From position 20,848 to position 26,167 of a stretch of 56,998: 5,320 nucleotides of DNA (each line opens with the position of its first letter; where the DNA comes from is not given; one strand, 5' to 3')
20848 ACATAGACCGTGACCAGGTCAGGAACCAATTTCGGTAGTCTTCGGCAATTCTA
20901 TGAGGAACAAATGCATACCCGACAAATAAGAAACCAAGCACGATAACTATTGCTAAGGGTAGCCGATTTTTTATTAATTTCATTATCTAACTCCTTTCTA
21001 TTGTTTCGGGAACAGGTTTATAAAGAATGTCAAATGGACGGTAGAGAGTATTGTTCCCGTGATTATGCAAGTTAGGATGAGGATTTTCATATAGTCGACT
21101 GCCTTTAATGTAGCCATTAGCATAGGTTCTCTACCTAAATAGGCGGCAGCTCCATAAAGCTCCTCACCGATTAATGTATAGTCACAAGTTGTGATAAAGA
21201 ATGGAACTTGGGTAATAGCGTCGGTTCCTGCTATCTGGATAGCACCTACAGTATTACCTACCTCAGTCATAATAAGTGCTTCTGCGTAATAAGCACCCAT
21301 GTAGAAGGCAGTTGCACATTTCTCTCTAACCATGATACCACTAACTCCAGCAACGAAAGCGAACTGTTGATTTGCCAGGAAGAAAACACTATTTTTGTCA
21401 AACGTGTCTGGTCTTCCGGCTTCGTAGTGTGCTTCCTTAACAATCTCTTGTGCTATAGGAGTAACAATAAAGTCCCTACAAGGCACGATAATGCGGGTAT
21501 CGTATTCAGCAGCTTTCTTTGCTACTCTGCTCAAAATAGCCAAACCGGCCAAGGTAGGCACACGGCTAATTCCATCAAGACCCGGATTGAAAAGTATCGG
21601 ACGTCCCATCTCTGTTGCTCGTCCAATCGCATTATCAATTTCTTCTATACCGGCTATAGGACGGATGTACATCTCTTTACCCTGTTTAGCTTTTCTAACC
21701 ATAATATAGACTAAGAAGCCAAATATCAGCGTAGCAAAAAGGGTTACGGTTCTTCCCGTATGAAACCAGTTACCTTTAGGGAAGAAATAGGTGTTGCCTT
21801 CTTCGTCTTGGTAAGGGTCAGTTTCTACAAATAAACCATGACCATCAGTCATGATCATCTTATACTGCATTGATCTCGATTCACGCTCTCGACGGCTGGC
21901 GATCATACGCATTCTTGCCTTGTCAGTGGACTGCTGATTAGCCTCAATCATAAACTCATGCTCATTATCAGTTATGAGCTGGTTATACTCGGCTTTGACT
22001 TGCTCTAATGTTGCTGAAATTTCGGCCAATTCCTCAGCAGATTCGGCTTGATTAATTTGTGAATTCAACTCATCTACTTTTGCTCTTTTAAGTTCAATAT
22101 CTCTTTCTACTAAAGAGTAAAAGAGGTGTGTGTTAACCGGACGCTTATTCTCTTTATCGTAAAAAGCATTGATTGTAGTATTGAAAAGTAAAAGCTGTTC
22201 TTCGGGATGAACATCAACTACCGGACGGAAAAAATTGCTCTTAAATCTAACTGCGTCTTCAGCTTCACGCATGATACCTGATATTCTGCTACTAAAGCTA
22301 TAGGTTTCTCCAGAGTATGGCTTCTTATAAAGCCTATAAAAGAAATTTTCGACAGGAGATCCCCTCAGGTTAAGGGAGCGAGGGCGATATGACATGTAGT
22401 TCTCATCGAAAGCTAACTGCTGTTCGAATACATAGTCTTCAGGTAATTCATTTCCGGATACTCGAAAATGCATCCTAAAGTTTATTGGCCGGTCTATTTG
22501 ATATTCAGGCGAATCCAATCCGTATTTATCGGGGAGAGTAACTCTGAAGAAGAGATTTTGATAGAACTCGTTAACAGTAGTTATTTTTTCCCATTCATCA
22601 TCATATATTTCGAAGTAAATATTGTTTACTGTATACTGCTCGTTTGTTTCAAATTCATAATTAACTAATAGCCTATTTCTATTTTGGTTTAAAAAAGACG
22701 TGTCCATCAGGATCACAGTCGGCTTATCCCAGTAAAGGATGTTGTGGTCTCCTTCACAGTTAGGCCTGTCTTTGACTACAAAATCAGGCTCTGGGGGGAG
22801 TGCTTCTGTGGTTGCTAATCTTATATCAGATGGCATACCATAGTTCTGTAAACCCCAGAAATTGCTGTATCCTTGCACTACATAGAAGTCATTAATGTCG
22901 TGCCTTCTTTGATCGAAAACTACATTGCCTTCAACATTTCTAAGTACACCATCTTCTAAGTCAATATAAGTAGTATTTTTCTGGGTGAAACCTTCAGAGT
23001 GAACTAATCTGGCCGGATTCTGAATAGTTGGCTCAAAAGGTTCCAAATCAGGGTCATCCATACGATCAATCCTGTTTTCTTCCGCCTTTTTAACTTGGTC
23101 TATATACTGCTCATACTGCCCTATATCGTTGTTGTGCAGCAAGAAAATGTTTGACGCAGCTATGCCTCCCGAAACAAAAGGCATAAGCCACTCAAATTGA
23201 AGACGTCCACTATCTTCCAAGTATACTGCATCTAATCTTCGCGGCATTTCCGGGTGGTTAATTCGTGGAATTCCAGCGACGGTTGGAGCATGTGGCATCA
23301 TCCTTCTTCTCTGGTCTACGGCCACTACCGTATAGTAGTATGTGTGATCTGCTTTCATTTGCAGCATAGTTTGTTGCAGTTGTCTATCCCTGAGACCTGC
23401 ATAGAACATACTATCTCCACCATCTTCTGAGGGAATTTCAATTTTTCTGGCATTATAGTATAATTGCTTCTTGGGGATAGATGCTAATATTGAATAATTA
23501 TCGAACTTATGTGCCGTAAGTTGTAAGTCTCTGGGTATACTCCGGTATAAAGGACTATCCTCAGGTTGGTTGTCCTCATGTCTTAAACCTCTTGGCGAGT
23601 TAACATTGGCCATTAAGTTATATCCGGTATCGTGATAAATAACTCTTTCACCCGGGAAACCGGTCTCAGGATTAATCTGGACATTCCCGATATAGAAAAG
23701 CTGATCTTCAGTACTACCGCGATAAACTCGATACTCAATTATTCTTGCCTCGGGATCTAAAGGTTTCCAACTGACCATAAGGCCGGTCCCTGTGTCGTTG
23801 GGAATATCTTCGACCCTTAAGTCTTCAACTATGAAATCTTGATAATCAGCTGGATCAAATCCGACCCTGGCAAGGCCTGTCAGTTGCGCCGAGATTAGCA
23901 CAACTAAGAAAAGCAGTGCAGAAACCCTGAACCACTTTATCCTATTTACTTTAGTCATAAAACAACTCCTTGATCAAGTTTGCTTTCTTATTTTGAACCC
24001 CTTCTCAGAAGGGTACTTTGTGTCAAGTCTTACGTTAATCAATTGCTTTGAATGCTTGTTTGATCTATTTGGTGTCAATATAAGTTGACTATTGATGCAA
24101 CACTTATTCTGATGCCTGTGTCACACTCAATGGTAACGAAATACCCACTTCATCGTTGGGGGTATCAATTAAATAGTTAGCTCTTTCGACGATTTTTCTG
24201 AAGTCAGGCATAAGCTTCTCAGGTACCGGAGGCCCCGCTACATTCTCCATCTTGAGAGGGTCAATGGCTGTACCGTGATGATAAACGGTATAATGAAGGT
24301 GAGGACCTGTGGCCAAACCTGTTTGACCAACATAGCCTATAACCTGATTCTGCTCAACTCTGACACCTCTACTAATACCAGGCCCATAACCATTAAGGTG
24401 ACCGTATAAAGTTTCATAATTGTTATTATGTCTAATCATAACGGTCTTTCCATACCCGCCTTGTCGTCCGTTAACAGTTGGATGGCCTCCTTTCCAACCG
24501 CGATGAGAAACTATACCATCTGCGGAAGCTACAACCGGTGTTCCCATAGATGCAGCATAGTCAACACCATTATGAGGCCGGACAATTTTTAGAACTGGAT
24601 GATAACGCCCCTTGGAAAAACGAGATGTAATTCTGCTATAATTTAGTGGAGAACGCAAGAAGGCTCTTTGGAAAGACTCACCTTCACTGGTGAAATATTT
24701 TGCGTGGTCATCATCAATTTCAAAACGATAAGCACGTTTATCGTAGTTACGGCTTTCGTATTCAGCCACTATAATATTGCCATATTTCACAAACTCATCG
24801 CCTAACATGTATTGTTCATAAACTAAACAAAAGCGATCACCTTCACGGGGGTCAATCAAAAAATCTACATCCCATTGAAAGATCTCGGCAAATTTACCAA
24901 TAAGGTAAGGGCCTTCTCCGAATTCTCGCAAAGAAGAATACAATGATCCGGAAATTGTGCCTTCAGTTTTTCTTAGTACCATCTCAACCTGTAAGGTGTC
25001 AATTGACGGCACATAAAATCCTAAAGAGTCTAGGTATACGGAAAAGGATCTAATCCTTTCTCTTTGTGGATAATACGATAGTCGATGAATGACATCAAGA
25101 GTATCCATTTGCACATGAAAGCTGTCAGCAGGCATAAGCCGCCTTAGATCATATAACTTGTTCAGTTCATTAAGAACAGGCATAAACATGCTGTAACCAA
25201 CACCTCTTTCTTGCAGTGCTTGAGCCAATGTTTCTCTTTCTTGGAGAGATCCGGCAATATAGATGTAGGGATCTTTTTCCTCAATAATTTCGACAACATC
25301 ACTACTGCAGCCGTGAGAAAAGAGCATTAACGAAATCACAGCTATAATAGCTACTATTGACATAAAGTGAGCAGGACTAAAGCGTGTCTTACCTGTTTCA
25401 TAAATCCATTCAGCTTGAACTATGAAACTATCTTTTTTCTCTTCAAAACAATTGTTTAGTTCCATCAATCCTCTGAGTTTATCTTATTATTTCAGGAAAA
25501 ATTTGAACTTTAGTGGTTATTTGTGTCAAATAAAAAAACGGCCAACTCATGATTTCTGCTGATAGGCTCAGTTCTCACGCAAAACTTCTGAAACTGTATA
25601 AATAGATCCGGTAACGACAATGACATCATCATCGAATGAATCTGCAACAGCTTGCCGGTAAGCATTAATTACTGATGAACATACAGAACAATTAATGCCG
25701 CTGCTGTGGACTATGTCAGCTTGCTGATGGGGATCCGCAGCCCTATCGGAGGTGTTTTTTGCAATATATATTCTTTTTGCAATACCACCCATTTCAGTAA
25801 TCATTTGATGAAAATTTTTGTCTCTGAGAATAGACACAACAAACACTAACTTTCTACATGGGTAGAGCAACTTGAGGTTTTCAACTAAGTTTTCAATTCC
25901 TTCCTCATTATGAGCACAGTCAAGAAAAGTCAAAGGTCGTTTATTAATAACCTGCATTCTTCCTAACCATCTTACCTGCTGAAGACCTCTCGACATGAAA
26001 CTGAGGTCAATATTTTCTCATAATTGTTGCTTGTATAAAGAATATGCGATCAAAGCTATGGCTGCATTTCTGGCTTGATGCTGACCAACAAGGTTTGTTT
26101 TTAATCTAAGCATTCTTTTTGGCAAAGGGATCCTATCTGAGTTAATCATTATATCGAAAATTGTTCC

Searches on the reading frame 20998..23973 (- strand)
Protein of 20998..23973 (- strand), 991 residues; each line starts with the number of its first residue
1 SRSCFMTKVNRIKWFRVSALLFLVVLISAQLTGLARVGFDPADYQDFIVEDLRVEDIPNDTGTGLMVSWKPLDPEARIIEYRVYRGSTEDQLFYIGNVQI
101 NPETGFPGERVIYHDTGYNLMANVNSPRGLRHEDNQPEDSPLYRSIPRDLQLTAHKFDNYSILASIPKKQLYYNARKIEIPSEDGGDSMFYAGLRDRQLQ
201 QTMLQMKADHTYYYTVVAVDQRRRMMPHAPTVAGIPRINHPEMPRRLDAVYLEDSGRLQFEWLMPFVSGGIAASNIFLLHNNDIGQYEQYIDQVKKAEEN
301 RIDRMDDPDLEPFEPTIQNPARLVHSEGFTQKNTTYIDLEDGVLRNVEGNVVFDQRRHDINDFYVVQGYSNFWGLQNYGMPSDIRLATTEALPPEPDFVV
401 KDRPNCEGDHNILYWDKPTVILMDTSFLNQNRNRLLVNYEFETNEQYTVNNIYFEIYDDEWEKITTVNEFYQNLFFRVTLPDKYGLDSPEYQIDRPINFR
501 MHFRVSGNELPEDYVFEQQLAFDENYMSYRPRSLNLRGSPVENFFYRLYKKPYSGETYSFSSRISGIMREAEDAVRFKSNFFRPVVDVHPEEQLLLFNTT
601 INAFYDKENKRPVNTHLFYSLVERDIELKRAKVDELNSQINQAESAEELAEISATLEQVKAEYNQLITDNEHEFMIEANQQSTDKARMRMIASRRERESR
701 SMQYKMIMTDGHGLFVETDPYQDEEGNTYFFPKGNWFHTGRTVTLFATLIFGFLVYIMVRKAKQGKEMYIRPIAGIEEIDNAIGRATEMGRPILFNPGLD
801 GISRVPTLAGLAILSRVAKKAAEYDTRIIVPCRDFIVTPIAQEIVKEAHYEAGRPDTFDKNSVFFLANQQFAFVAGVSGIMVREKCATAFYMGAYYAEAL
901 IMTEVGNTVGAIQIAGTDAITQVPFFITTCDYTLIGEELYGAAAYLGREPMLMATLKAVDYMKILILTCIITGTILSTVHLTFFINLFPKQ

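Call 24: search_protein_families(library=pfam, proteins=[window:20998-23973:-], max_evalue=0.001)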
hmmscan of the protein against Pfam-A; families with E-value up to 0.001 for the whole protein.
window:20998-23973:- (991 aa): 1 family
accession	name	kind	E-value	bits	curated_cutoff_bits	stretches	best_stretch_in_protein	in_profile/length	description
PF20539.3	DUF6754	-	2.9e-111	371.1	27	1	733-987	2-256/257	Domain of unknown function (DUF6754)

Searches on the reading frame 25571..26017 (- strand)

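Call 42: search_protein_families(library=pfam, proteins=[window:25571-26017:-], max_evalue=0.01)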
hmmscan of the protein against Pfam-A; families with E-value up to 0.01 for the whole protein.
window:25571-26017:- (149 aa): 1 family
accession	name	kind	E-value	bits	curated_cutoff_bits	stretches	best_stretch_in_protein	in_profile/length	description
PF02875.26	Mur_ligase_C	-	9.6e-18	65.7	28.4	1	19-138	1-126/127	Mur ligase, glutamate ligase domain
